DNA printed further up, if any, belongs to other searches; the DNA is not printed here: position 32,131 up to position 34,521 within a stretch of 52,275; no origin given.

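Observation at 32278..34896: ECF sigma factor fused to a ~700-aa soluble extension built from a duplicated helical plus beta module, with no anti-sigma gene nearby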

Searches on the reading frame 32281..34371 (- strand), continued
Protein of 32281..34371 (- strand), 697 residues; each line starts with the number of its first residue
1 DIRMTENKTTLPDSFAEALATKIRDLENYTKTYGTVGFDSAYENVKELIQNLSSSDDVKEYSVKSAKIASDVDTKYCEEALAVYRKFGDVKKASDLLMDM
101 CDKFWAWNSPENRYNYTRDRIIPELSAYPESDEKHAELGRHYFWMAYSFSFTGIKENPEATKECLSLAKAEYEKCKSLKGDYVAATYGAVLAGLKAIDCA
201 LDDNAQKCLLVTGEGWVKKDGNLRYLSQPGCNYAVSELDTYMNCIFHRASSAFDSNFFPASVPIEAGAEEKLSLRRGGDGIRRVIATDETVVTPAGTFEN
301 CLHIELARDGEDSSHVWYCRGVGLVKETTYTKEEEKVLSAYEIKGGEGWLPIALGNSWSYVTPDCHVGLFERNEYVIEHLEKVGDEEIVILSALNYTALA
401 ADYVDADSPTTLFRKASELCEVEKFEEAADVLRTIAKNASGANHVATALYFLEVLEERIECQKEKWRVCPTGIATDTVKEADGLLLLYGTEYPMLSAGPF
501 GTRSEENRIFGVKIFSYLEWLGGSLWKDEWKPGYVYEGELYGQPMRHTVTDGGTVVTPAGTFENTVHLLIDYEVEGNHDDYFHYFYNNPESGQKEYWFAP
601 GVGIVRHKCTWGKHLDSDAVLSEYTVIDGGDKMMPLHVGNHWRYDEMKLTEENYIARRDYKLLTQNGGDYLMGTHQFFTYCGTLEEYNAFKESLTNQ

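Call 36: find_related_loci(query=A2, collection=genome_contigs, flank=6000)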
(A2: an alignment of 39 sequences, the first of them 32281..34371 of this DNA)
Query A2 (697 aa) in genome_contigs; peptide patterns used: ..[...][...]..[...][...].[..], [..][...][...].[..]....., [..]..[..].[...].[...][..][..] (x = any residue, [..] = any of these).
448 stretches matched a pattern; 204 encode a relative of the query (tblastn E <= 1e-3); the best 80 are kept; 80 distinct loci.
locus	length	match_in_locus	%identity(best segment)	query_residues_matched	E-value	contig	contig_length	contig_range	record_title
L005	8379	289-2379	93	1-697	0e+0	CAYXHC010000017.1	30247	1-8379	MAG TPA_asm: uncultured Lachnospiraceae bacterium isolate SRP315200_co2_519 genome assembly, contig: NODE_924_length_302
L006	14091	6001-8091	64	4-696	0e+0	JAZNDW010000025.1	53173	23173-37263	MAG: Eubacteriales bacterium isolate T1900044725_TS20190191.MAGScoT_cleanbin_000012 SGB_1932_k141_2505660, whole genome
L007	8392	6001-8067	47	4-694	0e+0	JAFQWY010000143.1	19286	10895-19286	MAG: Clostridia bacterium isolate RGIG2226 Goat_Colon.Co__c953962, whole genome shotgun sequence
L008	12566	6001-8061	48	4-694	0e+0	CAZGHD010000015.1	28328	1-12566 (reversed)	MAG TPA_asm: uncultured Lachnospiraceae bacterium isolate SRP315200_co1_261 genome assembly, contig: NODE_2559_length_28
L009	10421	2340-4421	45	4-696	4e-179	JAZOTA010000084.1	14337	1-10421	MAG: Eubacteriales bacterium isolate T1900045541_YK20190235.MAGScoT_cleanbin_000054 SGB_7811_k141_1850270, whole genome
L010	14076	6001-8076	44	4-694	8e-176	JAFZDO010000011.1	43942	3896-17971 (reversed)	MAG: Clostridia bacterium isolate RGIG7669 Water_buffalos_Rectum-1__c319446, whole genome shotgun sequence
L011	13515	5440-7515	43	4-694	8e-172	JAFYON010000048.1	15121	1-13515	MAG: Clostridia bacterium isolate RGIG7278 Water_buffalos_Cecum-4__c241628, whole genome shotgun sequence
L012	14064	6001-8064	44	4-690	4e-169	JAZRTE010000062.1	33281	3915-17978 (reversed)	MAG: Eubacteriales bacterium isolate T1900045344_YK20190034.MAGScoT_cleanbin_000026 SGB_6686_k141_2905428, whole genome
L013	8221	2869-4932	44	4-690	5e-169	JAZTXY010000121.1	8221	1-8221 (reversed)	MAG: Eubacteriales bacterium isolate T1900045328_YK20190017.MAGScoT_cleanbin_000040 SGB_6486_k141_2573771, whole genome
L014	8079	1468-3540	43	4-694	2e-162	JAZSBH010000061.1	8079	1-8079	MAG: Eubacteriales bacterium isolate T1900044928_TS20190394.MAGScoT_cleanbin_000046 SGB_3400_k141_2742501, whole genome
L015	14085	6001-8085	42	6-697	1e-158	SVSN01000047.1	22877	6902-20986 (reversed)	MAG: Oscillospiraceae bacterium isolate SIG670 NODE_43089_length_22877_cov_9.006066, whole genome shotgun sequence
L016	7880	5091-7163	42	4-694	4e-158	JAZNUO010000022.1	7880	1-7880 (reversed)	MAG: Eubacteriales bacterium isolate T1900044797_TS20190263.MAGScoT_cleanbin_000014 SGB_2686_k141_727187, whole genome s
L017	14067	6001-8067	41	4-692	2e-155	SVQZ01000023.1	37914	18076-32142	MAG: Oscillospiraceae bacterium isolate SIG630 NODE_5832_length_37914_cov_3.232805, whole genome shotgun sequence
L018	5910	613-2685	42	4-694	6e-156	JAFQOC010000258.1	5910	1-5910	MAG: Clostridia bacterium isolate RGIG1996 Goat_Colon-1__c360734, whole genome shotgun sequence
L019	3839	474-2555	41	6-697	2e-160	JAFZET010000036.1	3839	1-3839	MAG: Clostridia bacterium isolate RGIG7700 Water_buffalos_Rectum-3__c39054, whole genome shotgun sequence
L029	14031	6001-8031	31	4-692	3e-79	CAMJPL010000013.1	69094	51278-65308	MAG: uncultured Clostridia bacterium isolate SRR12081301_bin.2_metaWRAP_v1.3_MAG genome assembly, contig: ERZ12289766.44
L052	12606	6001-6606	52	494-694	1e-58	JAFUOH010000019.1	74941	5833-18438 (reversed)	MAG: Clostridia bacterium isolate RGIG4676 Roe_deer_Rectum-5__c2688, whole genome shotgun sequence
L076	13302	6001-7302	27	211-651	2e-24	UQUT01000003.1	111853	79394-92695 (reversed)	uncultured Eubacterium sp. isolate UMGS660 genome assembly, contig: NODE_73_length_111853_cov_21.698358, whole genome sh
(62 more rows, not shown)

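Call 45: search_protein_representatives(protein=window:32281-34371:-)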
Query: 697 residues. Proteins with E-value up to 0.001 (for the whole library): 328; up to 1e-10: 163; up to 1e-30: 58. The best 150 are listed.
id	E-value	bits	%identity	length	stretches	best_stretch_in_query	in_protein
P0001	0.0e+00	1532.7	93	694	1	4-697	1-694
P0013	2.8e-184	630.8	47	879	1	3-694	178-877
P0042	8.8e-144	497.0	41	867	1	6-692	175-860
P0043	2.5e-143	495.5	42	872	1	3-695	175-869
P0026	4.2e-141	488.1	41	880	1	2-694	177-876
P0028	3.2e-129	448.9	42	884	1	3-694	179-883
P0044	7.6e-119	414.6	38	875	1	4-696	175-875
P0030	2.9e-99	349.8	48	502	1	6-402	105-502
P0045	5.7e-99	348.9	40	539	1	182-692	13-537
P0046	1.3e-96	341.1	35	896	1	11-692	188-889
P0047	6.9e-81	289.1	33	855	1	6-691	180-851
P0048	5.3e-80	286.2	33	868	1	14-694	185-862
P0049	4.8e-78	279.7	33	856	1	4-694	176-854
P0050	6.0e-76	272.8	52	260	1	461-696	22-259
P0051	1.9e-75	271.1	32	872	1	5-694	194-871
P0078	1.1e-58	215.8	30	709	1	7-695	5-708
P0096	9.8e-29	116.7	28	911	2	465-693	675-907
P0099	1.6e-27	112.7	34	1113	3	509-669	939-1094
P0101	1.5e-26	109.5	37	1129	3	205-363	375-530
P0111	2.1e-22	95.8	27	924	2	525-681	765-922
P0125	5.1e-19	84.6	31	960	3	528-669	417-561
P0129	1.2e-17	80.1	37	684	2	512-625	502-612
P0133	5.0e-17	78.0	44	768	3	284-360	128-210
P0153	1.1e-14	70.3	33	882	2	491-671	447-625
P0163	1.4e-13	66.6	41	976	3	255-332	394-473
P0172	1.4e-12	63.3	28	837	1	293-660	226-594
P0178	1.1e-11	60.4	40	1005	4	260-355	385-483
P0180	1.3e-11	60.1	33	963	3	554-661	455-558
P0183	1.9e-11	59.6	28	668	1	297-664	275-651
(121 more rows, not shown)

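Call 51: search_protein_families(library=pfam, proteins=[P0078, P0099, P0101, P0125, P0133, P0163, P0178, P0180, P0096, P0111], max_evalue=0.01)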
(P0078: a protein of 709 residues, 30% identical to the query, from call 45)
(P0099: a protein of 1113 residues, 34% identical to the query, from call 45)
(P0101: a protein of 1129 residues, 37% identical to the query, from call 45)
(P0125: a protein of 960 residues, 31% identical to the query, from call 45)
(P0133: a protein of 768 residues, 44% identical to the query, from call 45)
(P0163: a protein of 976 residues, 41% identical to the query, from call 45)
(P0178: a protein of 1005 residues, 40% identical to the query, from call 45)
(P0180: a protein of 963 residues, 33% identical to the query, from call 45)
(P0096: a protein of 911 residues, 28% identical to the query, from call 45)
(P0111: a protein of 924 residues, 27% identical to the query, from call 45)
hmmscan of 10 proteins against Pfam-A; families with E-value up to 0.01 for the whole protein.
P0078 (709 aa): 1 family
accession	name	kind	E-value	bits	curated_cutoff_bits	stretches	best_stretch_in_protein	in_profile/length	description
PF21347.3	DUF3108_like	-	4.4e-09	36.9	27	1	565-621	140-184/199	DUF3108-like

P0099 (1113 aa): 9 families
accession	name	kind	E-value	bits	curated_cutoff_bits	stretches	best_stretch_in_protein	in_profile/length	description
PF04542.20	Sigma70_r2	-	3.8e-16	59.1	24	1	29-96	1-70/71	Sigma-70 region 2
PF08281.18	Sigma70_r4_2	-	8.9e-12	44.9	25.7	1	124-175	2-53/54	Sigma-70, region 4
PF21347.3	DUF3108_like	-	4.1e-11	43.6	27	1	681-761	116-196/199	DUF3108-like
PF04545.22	Sigma70_r4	-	8.5e-09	35.2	24.1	1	129-178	1-50/50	Sigma-70, region 4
PF00515.34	TPR_1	-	9.4e-06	25.7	27.8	1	312-343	3-34/34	Tetratricopeptide repeat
PF07719.23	TPR_2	-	4.9e-05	23.6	27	1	313-343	4-34/34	Tetratricopeptide repeat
PF13181.12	TPR_8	-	0.00026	21.4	25.7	1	311-343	2-34/34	Tetratricopeptide repeat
PF13424.12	TPR_12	-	0.0019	18.8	30.1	1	310-340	3-33/77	Tetratricopeptide repeat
PF07638.17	Sigma70_ECF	-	0.0023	18.3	21.1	0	128-178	131-181/185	ECF sigma factor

P0101 (1129 aa): 5 families
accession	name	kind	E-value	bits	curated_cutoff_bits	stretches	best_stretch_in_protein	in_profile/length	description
PF08281.18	Sigma70_r4_2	-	2.9e-15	56.1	25.7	1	127-179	2-54/54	Sigma-70, region 4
PF04542.20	Sigma70_r2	-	4e-13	49.4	24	1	29-94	1-68/71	Sigma-70 region 2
PF04545.22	Sigma70_r4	-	8.9e-10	38.4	24.1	1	133-181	2-50/50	Sigma-70, region 4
PF21347.3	DUF3108_like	-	8.4e-09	36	27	1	1009-1069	139-197/199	DUF3108-like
PF07638.17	Sigma70_ECF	-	5.1e-05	23.7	21.1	1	115-183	116-183/185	ECF sigma factor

P0125 (960 aa): 6 families
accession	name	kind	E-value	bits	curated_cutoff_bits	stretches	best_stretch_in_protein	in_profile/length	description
PF08281.18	Sigma70_r4_2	-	2.9e-13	49.7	25.7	1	119-171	2-54/54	Sigma-70, region 4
PF04542.20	Sigma70_r2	-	1.8e-12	47.3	24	1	24-90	1-69/71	Sigma-70 region 2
PF04545.22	Sigma70_r4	-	6.4e-08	32.4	24.1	1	124-173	1-50/50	Sigma-70, region 4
PF07638.17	Sigma70_ECF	-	2.7e-07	31.1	21.1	1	8-175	6-183/185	ECF sigma factor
PF21347.3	DUF3108_like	-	0.00028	21.2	27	0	811-886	133-192/199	DUF3108-like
PF00515.34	TPR_1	-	0.0014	18.8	27.8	0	601-626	2-27/34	Tetratricopeptide repeat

P0133 (768 aa): 2 families
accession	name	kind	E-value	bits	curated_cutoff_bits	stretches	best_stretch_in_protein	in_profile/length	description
PF21347.3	DUF3108_like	-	4.1e-19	69.7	27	3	121-185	129-199/199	DUF3108-like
PF11306.15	DUF3108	-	0.00077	19.8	26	0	287-335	137-186/209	Protein of unknown function (DUF3108)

P0163 (976 aa): 2 families
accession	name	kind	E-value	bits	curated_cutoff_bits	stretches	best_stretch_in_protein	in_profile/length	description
PF21347.3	DUF3108_like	-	7.5e-13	49.2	27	1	140-184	139-189/199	DUF3108-like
PF00041.27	fn3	-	5.9e-05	23.6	25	0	525-591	24-80/84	Fibronectin type III domain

P0178 (1005 aa): 1 family
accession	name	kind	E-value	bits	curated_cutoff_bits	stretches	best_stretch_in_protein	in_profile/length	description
PF21347.3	DUF3108_like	-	1e-10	42.3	27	0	414-461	140-191/199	DUF3108-like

P0180 (963 aa): 6 families
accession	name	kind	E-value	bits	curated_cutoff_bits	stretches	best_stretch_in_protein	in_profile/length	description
PF08281.18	Sigma70_r4_2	-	3.2e-12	46.3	25.7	1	125-177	2-54/54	Sigma-70, region 4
PF04542.20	Sigma70_r2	-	1.2e-10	41.4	24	1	24-84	1-63/71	Sigma-70 region 2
PF13424.12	TPR_12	-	2.3e-09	37.8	30.1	1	660-715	17-74/77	Tetratricopeptide repeat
PF04545.22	Sigma70_r4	-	1.7e-08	34.3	24.1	1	130-179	1-50/50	Sigma-70, region 4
PF21347.3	DUF3108_like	-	3.4e-08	34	27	1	829-885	139-184/199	DUF3108-like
PF07638.17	Sigma70_ECF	-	7.8e-05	23.1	21.1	0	115-179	118-181/185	ECF sigma factor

P0096 (911 aa): 6 families
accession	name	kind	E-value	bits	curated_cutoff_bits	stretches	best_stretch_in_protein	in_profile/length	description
PF04542.20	Sigma70_r2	-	1.9e-10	40.8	24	1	31-96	1-68/71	Sigma-70 region 2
PF08281.18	Sigma70_r4_2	-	2.1e-06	27.7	25.7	1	131-179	4-52/54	Sigma-70, region 4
PF04545.22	Sigma70_r4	-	7.8e-05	22.5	24.1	1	139-179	6-46/50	Sigma-70, region 4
PF13424.12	TPR_12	-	0.002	18.7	30.1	0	255-287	45-77/77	Tetratricopeptide repeat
PF21347.3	DUF3108_like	-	0.002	18.5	27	0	743-822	115-184/199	DUF3108-like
PF07638.17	Sigma70_ECF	-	0.0022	18.4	21.1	1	121-186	120-184/185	ECF sigma factor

P0111 (924 aa): 5 families
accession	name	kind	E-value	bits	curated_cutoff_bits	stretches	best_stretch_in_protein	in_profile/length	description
PF08281.18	Sigma70_r4_2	-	1.6e-11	44.1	25.7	1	140-193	1-54/54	Sigma-70, region 4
PF04545.22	Sigma70_r4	-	2.1e-11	43.6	24.1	1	146-195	1-50/50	Sigma-70, region 4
PF04542.20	Sigma70_r2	-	4.3e-10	39.7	24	1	47-112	2-69/71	Sigma-70 region 2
PF21347.3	DUF3108_like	-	2.5e-06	28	27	0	478-531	137-183/199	DUF3108-like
PF07638.17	Sigma70_ECF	-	0.0027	18.1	21.1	0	119-198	108-184/185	ECF sigma factor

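Call 52: search_protein_families(library=pfam, proteins=[L007:240-1514:-, L076:7619-9253:+, L029:8400-9128:+, L052:6001-6615:+, P0045, P0050, P0129, P0153, P0172, P0183], max_evalue=0.01)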
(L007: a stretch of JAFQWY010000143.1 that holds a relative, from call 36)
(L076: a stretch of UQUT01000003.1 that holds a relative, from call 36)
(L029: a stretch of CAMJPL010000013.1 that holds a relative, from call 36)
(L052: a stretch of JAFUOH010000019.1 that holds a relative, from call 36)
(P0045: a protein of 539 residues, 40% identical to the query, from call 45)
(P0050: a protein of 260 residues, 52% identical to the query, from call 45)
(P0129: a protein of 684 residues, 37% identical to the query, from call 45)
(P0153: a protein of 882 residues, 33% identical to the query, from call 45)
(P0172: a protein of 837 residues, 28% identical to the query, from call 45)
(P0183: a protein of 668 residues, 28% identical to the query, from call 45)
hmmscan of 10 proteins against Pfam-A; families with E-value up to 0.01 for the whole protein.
L007:240-1514:- (424 aa): 17 families
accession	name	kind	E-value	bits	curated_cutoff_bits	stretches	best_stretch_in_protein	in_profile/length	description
PF01381.28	HTH_3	-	5.4e-17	62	23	1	50-104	1-55/55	Helix-turn-helix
PF13560.12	HTH_31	-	5.2e-12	46.3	27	1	46-102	2-59/64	Helix-turn-helix domain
PF12844.13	HTH_19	-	4.3e-10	39.8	30.2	1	47-105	1-59/64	Helix-turn-helix domain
PF13443.12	HTH_26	-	4.4e-05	24.1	22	1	50-100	2-53/63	Cro/C1-type HTH DNA-binding domain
PF07719.23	TPR_2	-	8.8e-05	22.8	27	0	285-305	5-25/34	Tetratricopeptide repeat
PF04545.22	Sigma70_r4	-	0.00044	20.1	24.1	1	52-80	14-42/50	Sigma-70, region 4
PF00515.34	TPR_1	-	0.0007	19.7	27.8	0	286-305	6-25/34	Tetratricopeptide repeat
PF13428.12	TPR_14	-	0.00089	20.2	23.5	0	331-355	6-30/44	Tetratricopeptide repeat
PF13744.12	HTH_37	-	0.00097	19.3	27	1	46-78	19-51/80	Helix-turn-helix domain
PF08279.18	HTH_11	-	0.0016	18.7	25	1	49-77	5-34/55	HTH domain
PF13412.12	HTH_24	-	0.0018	18.2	21.9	1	53-77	12-36/48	Winged helix-turn-helix DNA-binding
PF15943.11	YdaS_toxin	-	0.003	17.8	30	0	61-79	11-29/65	Bacterial toxin YdaS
PF15731.11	MqsA_antitoxin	-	0.0047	17.5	30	1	34-90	60-114/131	Antitoxin component of bacterial toxin-antitoxin system, MqsA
PF14549.12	P22_Cro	-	0.0055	16.9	30.2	0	61-86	12-35/60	DNA-binding transcriptional regulator Cro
PF01047.28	MarR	-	0.0072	16.6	24.6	0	49-78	8-37/59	MarR family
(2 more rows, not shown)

L076:7619-9253:+ (544 aa): 4 families
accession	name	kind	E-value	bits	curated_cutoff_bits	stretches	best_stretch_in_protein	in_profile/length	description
PF04542.20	Sigma70_r2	-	8.1e-07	29.2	24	1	29-94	1-68/71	Sigma-70 region 2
PF08281.18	Sigma70_r4_2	-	0.0008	19.4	25.7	1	133-183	4-54/54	Sigma-70, region 4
PF04545.22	Sigma70_r4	-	0.0013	18.6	24.1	1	138-184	3-49/50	Sigma-70, region 4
PF01022.26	HTH_5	-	0.0059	16.9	22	0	234-265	15-46/47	Bacterial regulatory protein, arsR family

L029:8400-9128:+ (242 aa): 1 family
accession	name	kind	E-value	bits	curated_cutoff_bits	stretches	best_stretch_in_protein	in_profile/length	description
PF24961.1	NfeD_membrane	-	0.002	18.6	26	1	23-69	48-93/119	NfeD integral membrane domain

L052:6001-6615:+ (204 aa): 0 families

P0045 (539 aa): 1 family
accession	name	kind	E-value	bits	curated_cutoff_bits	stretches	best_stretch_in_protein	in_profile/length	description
PF21347.3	DUF3108_like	-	8.8e-07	29.4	27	1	113-161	133-186/199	DUF3108-like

P0050 (260 aa): 0 families

P0129 (684 aa): 1 family
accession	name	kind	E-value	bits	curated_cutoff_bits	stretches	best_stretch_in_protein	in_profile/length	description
PF21347.3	DUF3108_like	-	7.6e-07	29.6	27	1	542-603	135-194/199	DUF3108-like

P0153 (882 aa): 1 family
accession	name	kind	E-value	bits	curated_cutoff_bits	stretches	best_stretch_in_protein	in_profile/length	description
PF21347.3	DUF3108_like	-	7.8e-07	29.6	27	1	511-563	136-183/199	DUF3108-like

P0172 (837 aa): 1 family
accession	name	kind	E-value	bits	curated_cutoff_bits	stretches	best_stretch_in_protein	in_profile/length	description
PF21347.3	DUF3108_like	-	0.00011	22.6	27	0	498-545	140-185/199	DUF3108-like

P0183 (668 aa): 2 families
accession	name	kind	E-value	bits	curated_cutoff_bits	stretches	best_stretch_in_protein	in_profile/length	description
PF18877.6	SSSPR-51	-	0.0049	17.1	27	0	445-470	22-44/48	SSSPR-51 domain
PF21347.3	DUF3108_like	-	0.0071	16.7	27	0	541-593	135-183/199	DUF3108-like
